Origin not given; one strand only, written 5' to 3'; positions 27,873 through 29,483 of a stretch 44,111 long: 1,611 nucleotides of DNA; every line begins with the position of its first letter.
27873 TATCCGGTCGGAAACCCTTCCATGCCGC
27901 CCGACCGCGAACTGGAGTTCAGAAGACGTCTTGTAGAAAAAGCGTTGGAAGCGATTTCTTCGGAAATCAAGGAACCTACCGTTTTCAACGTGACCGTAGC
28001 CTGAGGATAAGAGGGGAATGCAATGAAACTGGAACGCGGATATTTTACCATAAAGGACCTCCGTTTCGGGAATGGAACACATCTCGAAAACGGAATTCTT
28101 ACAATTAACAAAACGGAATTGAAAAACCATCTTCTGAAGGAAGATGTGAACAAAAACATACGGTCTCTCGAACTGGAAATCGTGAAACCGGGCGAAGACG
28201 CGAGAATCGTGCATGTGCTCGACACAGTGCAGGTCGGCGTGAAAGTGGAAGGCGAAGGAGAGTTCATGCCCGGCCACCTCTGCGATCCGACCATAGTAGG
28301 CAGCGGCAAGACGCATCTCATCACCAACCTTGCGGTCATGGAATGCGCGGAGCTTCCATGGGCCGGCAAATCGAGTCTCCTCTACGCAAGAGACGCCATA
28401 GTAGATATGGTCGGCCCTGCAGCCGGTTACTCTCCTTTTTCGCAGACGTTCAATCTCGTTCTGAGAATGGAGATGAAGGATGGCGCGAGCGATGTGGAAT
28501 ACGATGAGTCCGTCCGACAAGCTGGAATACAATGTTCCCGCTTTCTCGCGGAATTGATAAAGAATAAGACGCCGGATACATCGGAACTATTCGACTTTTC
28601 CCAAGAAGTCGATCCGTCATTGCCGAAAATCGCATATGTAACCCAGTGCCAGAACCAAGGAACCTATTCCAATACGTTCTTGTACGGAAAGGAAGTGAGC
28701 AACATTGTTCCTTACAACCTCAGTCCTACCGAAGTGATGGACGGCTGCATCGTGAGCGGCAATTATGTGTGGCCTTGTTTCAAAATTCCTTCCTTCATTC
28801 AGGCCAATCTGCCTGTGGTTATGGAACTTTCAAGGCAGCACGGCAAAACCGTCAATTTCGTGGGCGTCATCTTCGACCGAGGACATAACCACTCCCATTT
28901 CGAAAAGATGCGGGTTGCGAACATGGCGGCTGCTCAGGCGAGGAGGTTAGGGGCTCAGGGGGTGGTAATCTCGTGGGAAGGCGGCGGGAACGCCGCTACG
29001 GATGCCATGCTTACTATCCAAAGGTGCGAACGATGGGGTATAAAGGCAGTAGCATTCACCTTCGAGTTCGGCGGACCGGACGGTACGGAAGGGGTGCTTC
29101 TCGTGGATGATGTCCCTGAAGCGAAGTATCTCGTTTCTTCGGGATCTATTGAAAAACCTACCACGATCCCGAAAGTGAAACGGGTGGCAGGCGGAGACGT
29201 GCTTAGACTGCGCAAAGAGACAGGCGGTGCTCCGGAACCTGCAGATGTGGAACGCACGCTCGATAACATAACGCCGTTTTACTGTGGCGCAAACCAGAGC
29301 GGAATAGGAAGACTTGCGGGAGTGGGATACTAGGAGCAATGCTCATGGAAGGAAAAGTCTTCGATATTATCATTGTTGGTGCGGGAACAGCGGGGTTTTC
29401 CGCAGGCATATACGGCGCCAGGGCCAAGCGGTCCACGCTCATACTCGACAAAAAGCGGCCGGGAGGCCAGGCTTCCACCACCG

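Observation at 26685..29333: Substrate-specific Grd component in reversed B-then-E order, translationally coupled to a transketolase; substrate unknown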

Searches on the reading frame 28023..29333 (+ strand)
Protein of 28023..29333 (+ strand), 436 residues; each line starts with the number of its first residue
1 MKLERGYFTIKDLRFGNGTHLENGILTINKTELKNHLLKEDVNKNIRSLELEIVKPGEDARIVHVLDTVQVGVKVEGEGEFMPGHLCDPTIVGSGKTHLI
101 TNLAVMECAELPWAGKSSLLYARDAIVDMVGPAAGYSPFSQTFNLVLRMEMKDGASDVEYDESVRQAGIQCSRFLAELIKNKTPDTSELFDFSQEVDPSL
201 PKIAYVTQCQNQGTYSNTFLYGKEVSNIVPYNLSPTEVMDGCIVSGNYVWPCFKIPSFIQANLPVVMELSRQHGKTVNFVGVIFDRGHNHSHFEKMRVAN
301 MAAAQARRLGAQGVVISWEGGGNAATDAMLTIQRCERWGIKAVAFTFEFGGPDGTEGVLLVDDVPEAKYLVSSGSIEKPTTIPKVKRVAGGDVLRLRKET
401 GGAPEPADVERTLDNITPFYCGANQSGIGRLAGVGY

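Call 6: search_protein_families(library=pfam, proteins=[window:28023-29333:+])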
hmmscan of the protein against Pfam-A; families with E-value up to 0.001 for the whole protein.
window:28023-29333:+ (436 aa): 1 family
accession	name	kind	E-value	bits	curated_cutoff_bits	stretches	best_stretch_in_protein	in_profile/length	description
PF09338.16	Gly_reductase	-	3.3e-119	398.6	22.2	1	1-430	1-422/426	Glycine/sarcosine/betaine reductase component B subunits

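Call 8: search_protein_families(library=ncbifam, proteins=[window:28023-29333:+])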
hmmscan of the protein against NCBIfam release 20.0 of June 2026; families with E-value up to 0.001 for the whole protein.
window:28023-29333:+ (436 aa): 4 families
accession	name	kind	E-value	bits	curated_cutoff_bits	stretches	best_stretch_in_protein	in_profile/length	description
NF040793.1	sarcosine_GrdG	exception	4e-83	279.6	780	1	1-390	1-382/428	sarcosine reductase complex component B subunit alpha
NF053623.1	fluoroAc_FarE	equivalog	6.1e-44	150.5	675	1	3-390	5-375/419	fluoroacetate reductase subunit FarE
TIGR04480.1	D_pro_red_PrdA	equivalog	4.4e-13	48.8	700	2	229-347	395-510/587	D-proline reductase (dithiol) proprotein PrdA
TIGR04482.1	D_pro_red_PrdD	equivalog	5.6e-08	32.5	320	1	7-106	7-91/246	proline reductase cluster protein PrdD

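Call 10: find_homologous_proteins(query=window:28023-29330:+)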
Query window:28023-29330:+ (436 aa): 332 proteins with E <= 0.001 among 8000 candidates; the best 120 are listed.
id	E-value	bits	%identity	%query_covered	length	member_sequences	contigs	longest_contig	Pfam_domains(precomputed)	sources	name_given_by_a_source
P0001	2.6e-296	1000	100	100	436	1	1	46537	PF09338.17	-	-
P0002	4.7e-248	841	82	100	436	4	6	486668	PF09338.17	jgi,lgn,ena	-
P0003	1.9e-247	839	83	100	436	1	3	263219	PF09338.17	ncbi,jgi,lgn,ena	jgi:glycine reductase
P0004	3.1e-246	835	82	100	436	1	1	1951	PF09338.17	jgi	jgi:sarcosine reductase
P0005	4.1e-246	835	82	100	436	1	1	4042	PF09338.17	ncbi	ncbi:MAG: glycine/sarcosine/betaine reductase component B subunit [Spirochaetota bacterium]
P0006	1.2e-245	833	82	100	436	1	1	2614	PF09338.17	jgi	jgi:sarcosine reductase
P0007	1.2e-245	833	82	100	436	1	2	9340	PF09338.17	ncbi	ncbi:MAG TPA: glycine/sarcosine/betaine reductase component B subunit [Spirochaetia bacterium]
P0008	2.1e-245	832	81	100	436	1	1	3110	PF09338.17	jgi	jgi:glycine reductase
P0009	2.7e-244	829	81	100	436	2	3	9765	PF09338.17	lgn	-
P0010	5.1e-244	828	81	100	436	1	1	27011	PF09338.17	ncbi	-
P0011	7.1e-244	827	81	100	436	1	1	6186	PF09338.17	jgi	jgi:glycine reductase complex component B subunit alpha and beta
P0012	1.1e-243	827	81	100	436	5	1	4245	PF09338.17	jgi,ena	jgi:glycine reductase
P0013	1.1e-243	827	82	100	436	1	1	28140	PF09338.17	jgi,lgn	jgi:glycine reductase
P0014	1.6e-243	826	82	100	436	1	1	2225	PF09338.17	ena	-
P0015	7.4e-243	824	80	100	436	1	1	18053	PF09338.17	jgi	jgi:glycine reductase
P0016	1.1e-242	823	81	100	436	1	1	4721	PF09338.17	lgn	-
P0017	2.4e-242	822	81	100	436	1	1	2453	PF09338.17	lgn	-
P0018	6.5e-242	821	82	100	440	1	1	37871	PF09338.17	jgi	jgi:glycine reductase complex component B subunit alpha and beta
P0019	1.1e-241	820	82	100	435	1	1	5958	PF09338.17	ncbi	-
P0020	2.4e-241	819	81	100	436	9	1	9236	PF09338.17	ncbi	ncbi:MAG: glycine/sarcosine/betaine reductase component B subunit [Spirochaetota bacterium]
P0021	4.3e-241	818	82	100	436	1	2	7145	PF09338.17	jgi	jgi:sarcosine reductase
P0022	6.7e-241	817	81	100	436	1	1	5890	PF09338.17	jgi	jgi:glycine reductase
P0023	8.8e-241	817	82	100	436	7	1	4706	PF09338.17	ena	-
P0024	3.0e-240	815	82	100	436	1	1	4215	PF09338.17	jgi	jgi:sarcosine reductase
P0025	7.5e-240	814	80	100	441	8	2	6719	PF09338.17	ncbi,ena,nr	ncbi:MAG: glycine reductase [Spirochaetes bacterium]|nr:MAG: glycine reductase [Spirochaetota bacter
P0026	1.0e-239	814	80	100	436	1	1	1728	PF09338.17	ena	-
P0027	1.4e-239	813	80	100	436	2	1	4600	PF09338.17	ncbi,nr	ncbi:MAG: glycine reductase [Spirochaetales bacterium]|nr:glycine reductase [Spirochaetales bacteriu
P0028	1.5e-239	813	81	100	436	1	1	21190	PF09338.17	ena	-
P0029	2.5e-239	812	80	100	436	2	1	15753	PF09338.17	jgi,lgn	jgi:glycine reductase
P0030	2.4e-238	809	81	100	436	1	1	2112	PF09338.17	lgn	-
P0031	3.2e-238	809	80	100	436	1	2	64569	PF09338.17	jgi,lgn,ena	-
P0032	6.2e-238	808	80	100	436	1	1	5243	PF09338.17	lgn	-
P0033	1.4e-237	806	79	100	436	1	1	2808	PF09338.17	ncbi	-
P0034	1.5e-237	806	81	100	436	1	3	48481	PF09338.17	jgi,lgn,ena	jgi:glycine reductase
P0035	1.7e-237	806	80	100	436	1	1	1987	PF09338.17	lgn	-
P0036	3.8e-237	805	79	100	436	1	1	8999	PF09338.17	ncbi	-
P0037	5.9e-237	804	80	100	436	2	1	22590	PF09338.17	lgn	-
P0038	6.6e-237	804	80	100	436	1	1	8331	PF09338.17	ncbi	-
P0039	2.7e-236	802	79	100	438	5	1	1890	PF09338.17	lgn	-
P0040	4.6e-236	802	79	100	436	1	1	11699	PF09338.17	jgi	jgi:glycine reductase complex component B subunit alpha and beta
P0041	2.3e-235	799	80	100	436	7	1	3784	PF09338.17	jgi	jgi:glycine reductase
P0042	1.3e-234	797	79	100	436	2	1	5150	PF09338.17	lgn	-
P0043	1.7e-234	796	78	100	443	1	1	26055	PF09338.17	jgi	jgi:glycine reductase complex component B subunit alpha and beta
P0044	2.1e-234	796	79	100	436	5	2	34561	PF09338.17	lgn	-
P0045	2.3e-234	796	79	100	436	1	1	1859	PF09338.17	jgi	jgi:glycine reductase complex component B subunit alpha and beta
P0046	1.4e-232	790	79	100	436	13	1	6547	PF09338.17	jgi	jgi:glycine reductase complex component B subunit alpha and beta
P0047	2.5e-231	786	78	100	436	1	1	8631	PF09338.17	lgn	-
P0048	2.5e-231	786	78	100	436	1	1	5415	PF09338.17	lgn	-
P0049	2.6e-231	786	78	100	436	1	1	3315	PF09338.17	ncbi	-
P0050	1.7e-229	780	78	100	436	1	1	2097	PF09338.17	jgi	jgi:glycine reductase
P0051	2.7e-229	779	76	100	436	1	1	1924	PF09338.17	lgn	-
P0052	5.9e-229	778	77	100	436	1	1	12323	PF09338.17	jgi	jgi:glycine reductase complex component B subunit alpha and beta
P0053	1.2e-228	777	77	100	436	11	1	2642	PF09338.17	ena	-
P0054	1.6e-228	777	76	100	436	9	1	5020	PF09338.17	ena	-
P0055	2.6e-228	776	77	100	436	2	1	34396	PF09338.17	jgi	-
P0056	1.5e-227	773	78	100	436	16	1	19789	PF09338.17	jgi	jgi:glycine reductase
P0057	1.6e-227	773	77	100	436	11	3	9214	PF09338.17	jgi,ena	-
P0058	2.9e-226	769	76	100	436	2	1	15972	PF09338.17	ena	-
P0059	4.3e-226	769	75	100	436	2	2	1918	PF09338.17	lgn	-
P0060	8.7e-225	764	75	100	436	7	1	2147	PF09338.17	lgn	-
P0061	1.8e-224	763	75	100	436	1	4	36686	PF09338.17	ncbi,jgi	jgi:glycine reductase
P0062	2.0e-224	763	76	100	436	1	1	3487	PF09338.17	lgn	-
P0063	6.8e-224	761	75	100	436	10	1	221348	PF09338.17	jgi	jgi:glycine reductase complex component B subunit alpha and beta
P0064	2.2e-223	760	76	100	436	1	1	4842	PF09338.17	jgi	jgi:sarcosine reductase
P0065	1.4e-222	757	75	100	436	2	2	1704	PF09338.17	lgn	-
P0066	5.7e-221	752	74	100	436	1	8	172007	PF09338.17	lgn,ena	-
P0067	2.4e-192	657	73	90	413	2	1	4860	PF09338.17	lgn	-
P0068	4.4e-175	601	85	71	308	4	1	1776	PF09338.17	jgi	jgi:glycine reductase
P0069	7.5e-159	547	82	66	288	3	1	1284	PF09338.17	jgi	jgi:glycine reductase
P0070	2.4e-155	536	83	64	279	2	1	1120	PF09338.17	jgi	jgi:glycine reductase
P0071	5.2e-150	518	55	100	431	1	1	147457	PF09338.17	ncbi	ncbi:MAG: glycine/sarcosine/betaine reductase component B subunit [Bacillota bacterium]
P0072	9.8e-148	511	53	100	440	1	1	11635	PF09338.17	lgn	-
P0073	1.3e-147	510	56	100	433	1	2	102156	PF09338.17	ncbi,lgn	ncbi:MAG: glycine/sarcosine/betaine reductase component B subunit [Bacillota bacterium]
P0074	2.1e-147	509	54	99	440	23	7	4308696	PF09338.17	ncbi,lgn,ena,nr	ncbi:glycine reductase complex proprotein GrdE1 [Oscillospiraceae bacterium]|nr:glycine reductase co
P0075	3.1e-147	509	53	99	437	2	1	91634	PF09338.17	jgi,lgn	-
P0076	4.8e-147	508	54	99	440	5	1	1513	PF09338.17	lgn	-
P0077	1.3e-146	507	53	100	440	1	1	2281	PF09338.17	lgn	-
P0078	2.3e-146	506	52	100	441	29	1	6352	PF09338.17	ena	-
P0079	4.7e-146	505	53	100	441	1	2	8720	PF09338.17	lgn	-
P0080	6.3e-146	505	54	100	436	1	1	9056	PF09338.17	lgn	-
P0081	1.3e-145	504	53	100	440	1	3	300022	PF09338.17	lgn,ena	-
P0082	1.3e-145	504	52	100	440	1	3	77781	PF09338.17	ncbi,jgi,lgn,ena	-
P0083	1.7e-145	503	52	100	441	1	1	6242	PF09338.17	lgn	-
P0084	1.7e-145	503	52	100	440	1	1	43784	PF09338.17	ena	-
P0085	1.8e-145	503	52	100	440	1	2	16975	PF09338.17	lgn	-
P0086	2.1e-145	503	52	100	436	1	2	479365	PF09338.17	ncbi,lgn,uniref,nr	ncbi:glycine/sarcosine/betaine reductase component B subunit [Tepidimicrobium xylanilyticum]|uniref:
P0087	2.2e-145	503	53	100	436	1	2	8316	PF09338.17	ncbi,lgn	-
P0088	2.4e-145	503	52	100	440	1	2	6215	PF09338.17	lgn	-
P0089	3.3e-145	502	53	99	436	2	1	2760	PF09338.17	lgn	-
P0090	4.6e-145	502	52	100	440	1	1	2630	PF09338.17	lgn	-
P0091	4.6e-145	502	52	100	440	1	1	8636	PF09338.17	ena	-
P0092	5.0e-145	502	53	100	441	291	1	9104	PF09338.17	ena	-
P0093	8.4e-145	501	54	100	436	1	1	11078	PF09338.17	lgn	-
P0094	9.0e-145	501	53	100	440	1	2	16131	PF09338.17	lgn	-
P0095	1.4e-144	500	52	100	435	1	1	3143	PF09338.17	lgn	-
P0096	1.4e-144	500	52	100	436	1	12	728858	PF09338.17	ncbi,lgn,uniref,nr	ncbi:glycine/sarcosine/betaine reductase component B subunit [Tepidimicrobium xylanilyticum]|uniref:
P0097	1.9e-144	500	52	100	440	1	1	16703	PF09338.17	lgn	-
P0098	5.4e-144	498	52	100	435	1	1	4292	PF09338.17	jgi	-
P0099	5.7e-144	498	54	100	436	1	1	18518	PF09338.17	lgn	-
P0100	1.8e-143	496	52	100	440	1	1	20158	PF09338.17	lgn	-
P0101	2.7e-143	496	54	100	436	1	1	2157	PF09338.17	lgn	-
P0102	3.0e-143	496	52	100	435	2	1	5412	PF09338.17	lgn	-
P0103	3.9e-143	495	54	100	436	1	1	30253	PF09338.17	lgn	-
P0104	4.2e-143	495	53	100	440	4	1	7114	PF09338.17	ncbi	-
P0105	4.3e-143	495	52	100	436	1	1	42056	PF09338.17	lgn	-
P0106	5.3e-143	495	53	100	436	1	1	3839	PF09338.17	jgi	-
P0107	7.8e-143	494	53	100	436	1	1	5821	PF09338.17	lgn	-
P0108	1.7e-142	493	53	99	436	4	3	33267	PF09338.17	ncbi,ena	-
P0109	1.8e-142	493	51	100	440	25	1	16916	PF09338.17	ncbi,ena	-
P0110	2.4e-142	493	51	100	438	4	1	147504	PF09338.17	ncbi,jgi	-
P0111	4.3e-142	492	51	100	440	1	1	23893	PF09338.17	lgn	-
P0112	5.8e-142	491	51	100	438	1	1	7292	PF09338.17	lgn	-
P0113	6.2e-142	491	53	100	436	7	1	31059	PF09338.17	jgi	-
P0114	7.5e-142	491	53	100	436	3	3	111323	PF09338.17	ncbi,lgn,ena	-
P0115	8.5e-142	491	52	100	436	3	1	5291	PF09338.17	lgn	-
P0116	1.6e-141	490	51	100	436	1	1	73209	PF09338.17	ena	-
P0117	2.7e-141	489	51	100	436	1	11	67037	PF09338.17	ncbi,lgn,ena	-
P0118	3.4e-141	489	52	100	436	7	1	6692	PF09338.17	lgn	-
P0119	6.7e-141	488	51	100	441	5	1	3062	PF09338.17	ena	-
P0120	6.8e-141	488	51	100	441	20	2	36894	PF09338.17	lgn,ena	-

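Call 12: find_encoding_contigs(protein=P0003, flank=10000, max_places=3)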
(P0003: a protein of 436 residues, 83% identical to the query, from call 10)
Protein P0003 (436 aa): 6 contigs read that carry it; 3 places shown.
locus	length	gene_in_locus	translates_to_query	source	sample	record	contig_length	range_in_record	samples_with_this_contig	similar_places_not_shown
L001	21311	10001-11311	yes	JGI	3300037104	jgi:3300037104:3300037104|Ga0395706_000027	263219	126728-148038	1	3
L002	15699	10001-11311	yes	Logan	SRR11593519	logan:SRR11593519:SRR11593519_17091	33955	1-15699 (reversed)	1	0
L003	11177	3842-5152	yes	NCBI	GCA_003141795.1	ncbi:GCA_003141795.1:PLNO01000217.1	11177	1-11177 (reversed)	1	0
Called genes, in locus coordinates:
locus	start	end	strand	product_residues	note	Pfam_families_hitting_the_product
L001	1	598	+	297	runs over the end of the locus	PF00701:DHDPS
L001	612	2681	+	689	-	PF05378:Hydant_A_N, PF01968:Hydantoinase_A, PF19278:Hydant_A_C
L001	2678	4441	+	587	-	PF02538:Hydantoinase_B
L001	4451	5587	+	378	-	PF01210:NAD_Gly3P_dh_N (weak), PF02317:Octopine_DH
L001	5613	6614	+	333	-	PF02729:OTCace_N, PF00185:OTCace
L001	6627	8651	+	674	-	PF00456:Transketolase_N, PF13292:DXP_synthase_N (faint), PF00676:E1_dh, PF02779:Transket_pyr, PF02780:Transketolase_C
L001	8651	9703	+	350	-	PF07355:GRDB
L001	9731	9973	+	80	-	-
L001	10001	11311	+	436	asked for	PF09338:Gly_reductase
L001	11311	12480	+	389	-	PF01266:DAO (faint), PF07992:Pyr_redox_2, PF12831:FAD_oxidored (weak), PF13450:NAD_binding_8 (weak), PF13738:Pyr_redox_3, PF00070:Pyr_redox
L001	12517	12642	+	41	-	PF04723:GRDA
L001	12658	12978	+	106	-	PF04723:GRDA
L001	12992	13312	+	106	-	PF00085:Thioredoxin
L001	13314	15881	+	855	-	PF19364:DUF5940, PF02504:FA_synthesis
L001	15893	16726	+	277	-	PF00941:FAD_binding_5, PF03450:CO_deh_flav_C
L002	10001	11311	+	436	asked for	PF09338:Gly_reductase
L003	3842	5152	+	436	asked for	PF09338:Gly_reductase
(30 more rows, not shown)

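Call 13: find_encoding_contigs(protein=P0066, flank=10000, max_places=3)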
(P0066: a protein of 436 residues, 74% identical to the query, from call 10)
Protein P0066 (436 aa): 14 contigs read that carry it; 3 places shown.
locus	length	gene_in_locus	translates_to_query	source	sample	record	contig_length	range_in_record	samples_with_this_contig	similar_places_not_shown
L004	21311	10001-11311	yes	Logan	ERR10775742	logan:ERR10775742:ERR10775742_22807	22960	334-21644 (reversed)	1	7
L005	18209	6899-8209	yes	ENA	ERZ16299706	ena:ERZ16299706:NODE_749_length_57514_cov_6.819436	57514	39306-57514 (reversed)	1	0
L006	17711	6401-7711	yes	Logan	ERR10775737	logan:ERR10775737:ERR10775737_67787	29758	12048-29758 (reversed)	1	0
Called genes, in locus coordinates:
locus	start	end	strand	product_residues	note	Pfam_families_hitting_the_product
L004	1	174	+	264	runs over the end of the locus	PF23441:SDR, PF00106:adh_short, PF08659:KR, PF13561:adh_short_C2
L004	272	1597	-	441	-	PF00202:Aminotran_3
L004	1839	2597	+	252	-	PF00392:GntR, PF07729:FCD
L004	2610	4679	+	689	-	PF05378:Hydant_A_N, PF01968:Hydantoinase_A, PF19278:Hydant_A_C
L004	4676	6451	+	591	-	PF02538:Hydantoinase_B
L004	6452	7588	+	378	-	PF01210:NAD_Gly3P_dh_N, PF02317:Octopine_DH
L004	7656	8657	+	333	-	PF02729:OTCace_N, PF00185:OTCace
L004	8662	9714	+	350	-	PF07355:GRDB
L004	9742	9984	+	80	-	-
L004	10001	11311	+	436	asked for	PF09338:Gly_reductase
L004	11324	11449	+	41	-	PF04723:GRDA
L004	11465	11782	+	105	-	PF04723:GRDA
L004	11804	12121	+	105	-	PF00085:Thioredoxin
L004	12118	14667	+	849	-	PF08545:ACP_syn_III (weak), PF19364:DUF5940, PF02504:FA_synthesis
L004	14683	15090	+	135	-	PF13247:Fer4_11, PF12838:Fer4_7, PF13187:Fer4_9 (weak), PF13237:Fer4_10 (weak), PF25160:LdpA_Fe-S-bd, PF12797:Fer4_2, PF12837:Fer4_6, PF00037:Fer4, +4 more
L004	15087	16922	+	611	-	PF02730:AFOR_N, PF01314:AFOR_C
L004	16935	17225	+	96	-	-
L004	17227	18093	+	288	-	PF00941:FAD_binding_5, PF03450:CO_deh_flav_C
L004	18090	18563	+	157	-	PF00111:Fer2, PF13085:Fer2_3 (weak), PF01799:Fer2_2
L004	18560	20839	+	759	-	PF01315:Ald_Xan_dh_C, PF02738:MoCoBD_1, PF20256:MoCoBD_2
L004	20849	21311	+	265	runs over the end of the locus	?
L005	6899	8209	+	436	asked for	PF09338:Gly_reductase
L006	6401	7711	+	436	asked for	PF09338:Gly_reductase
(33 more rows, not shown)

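Call 14: search_solved_structures(query=window:28023-29330:+, max_evalue=1, show_alignments=3)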
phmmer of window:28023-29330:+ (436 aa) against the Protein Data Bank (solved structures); distinct sequences matched with E-value up to 1: 2.
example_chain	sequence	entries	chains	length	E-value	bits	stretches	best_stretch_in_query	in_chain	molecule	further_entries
3ftp_A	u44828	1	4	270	0.14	14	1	271-371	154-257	3-oxoacyl-[acyl-carrier protein] reductase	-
8den_A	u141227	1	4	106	0.94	11.3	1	142-216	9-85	Soluble cytochrome b562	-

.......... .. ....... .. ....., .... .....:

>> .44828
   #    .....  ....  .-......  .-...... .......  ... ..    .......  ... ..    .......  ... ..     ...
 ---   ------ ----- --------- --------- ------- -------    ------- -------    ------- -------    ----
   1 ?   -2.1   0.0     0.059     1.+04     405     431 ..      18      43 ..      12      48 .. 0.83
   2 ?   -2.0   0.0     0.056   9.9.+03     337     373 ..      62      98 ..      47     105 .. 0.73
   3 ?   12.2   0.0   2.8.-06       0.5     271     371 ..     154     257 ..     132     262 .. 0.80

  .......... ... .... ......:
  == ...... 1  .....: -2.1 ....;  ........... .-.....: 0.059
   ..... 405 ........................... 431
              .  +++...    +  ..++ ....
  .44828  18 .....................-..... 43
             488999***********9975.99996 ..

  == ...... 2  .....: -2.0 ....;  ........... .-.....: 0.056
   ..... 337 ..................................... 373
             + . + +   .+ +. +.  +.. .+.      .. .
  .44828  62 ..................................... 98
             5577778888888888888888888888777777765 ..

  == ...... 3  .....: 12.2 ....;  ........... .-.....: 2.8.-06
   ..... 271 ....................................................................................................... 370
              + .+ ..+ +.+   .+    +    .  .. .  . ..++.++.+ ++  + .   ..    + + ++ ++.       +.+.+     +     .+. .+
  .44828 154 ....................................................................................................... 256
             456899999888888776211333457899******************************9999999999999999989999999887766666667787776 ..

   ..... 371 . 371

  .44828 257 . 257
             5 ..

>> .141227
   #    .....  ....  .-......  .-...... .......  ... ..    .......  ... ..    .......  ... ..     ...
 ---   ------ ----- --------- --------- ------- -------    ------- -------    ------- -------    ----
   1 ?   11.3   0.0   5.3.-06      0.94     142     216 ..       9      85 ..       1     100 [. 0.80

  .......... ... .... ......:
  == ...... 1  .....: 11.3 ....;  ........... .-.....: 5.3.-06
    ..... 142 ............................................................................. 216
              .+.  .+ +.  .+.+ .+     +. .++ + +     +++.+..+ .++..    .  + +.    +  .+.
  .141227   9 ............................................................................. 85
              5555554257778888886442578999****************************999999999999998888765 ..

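Call 16: find_encoding_contigs(protein=P0074, flank=10000, max_places=2)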
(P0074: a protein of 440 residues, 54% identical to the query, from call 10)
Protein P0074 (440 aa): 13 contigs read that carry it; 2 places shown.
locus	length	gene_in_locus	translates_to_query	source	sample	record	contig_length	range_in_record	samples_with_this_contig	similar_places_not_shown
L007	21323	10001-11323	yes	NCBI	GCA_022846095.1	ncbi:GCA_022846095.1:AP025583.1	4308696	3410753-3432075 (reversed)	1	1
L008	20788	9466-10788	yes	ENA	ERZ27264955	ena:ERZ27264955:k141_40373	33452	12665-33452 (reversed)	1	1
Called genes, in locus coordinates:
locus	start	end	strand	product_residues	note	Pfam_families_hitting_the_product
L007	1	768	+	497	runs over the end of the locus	PF09861:Lar_N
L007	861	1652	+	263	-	PF01925:TauE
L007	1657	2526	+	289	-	PF01263:Aldose_epim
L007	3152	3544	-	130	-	PF05014:Nuc_deoxyrib_tr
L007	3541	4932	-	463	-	-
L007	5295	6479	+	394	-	PF00465:Fe-ADH, PF13685:Fe-ADH_2 (weak), PF25137:ADH_Fe_C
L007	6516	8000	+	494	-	PF00171:Aldedh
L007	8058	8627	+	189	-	PF01381:HTH_3, PF12844:HTH_19, PF13443:HTH_26, PF13560:HTH_31, PF07883:Cupin_2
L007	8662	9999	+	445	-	-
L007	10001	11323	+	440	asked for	PF09338:Gly_reductase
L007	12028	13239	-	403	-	PF01979:Amidohydro_1, PF07969:Amidohydro_3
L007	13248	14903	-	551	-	PF00496:SBP_bac_5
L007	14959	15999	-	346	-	PF01244:Peptidase_M19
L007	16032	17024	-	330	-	PF00005:ABC_tran, PF13304:AAA_21 (faint), PF08352:oligo_HPY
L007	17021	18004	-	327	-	PF00005:ABC_tran, PF13304:AAA_21 (faint), PF08352:oligo_HPY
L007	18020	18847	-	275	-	PF12911:OppC_N (weak), PF00528:BPD_transp_1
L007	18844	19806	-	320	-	PF19300:BPD_transp_1_N, PF00528:BPD_transp_1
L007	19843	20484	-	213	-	PF00392:GntR, PF07729:FCD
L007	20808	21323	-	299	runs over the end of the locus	PF01261:AP_endonuc_2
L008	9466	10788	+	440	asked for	PF09338:Gly_reductase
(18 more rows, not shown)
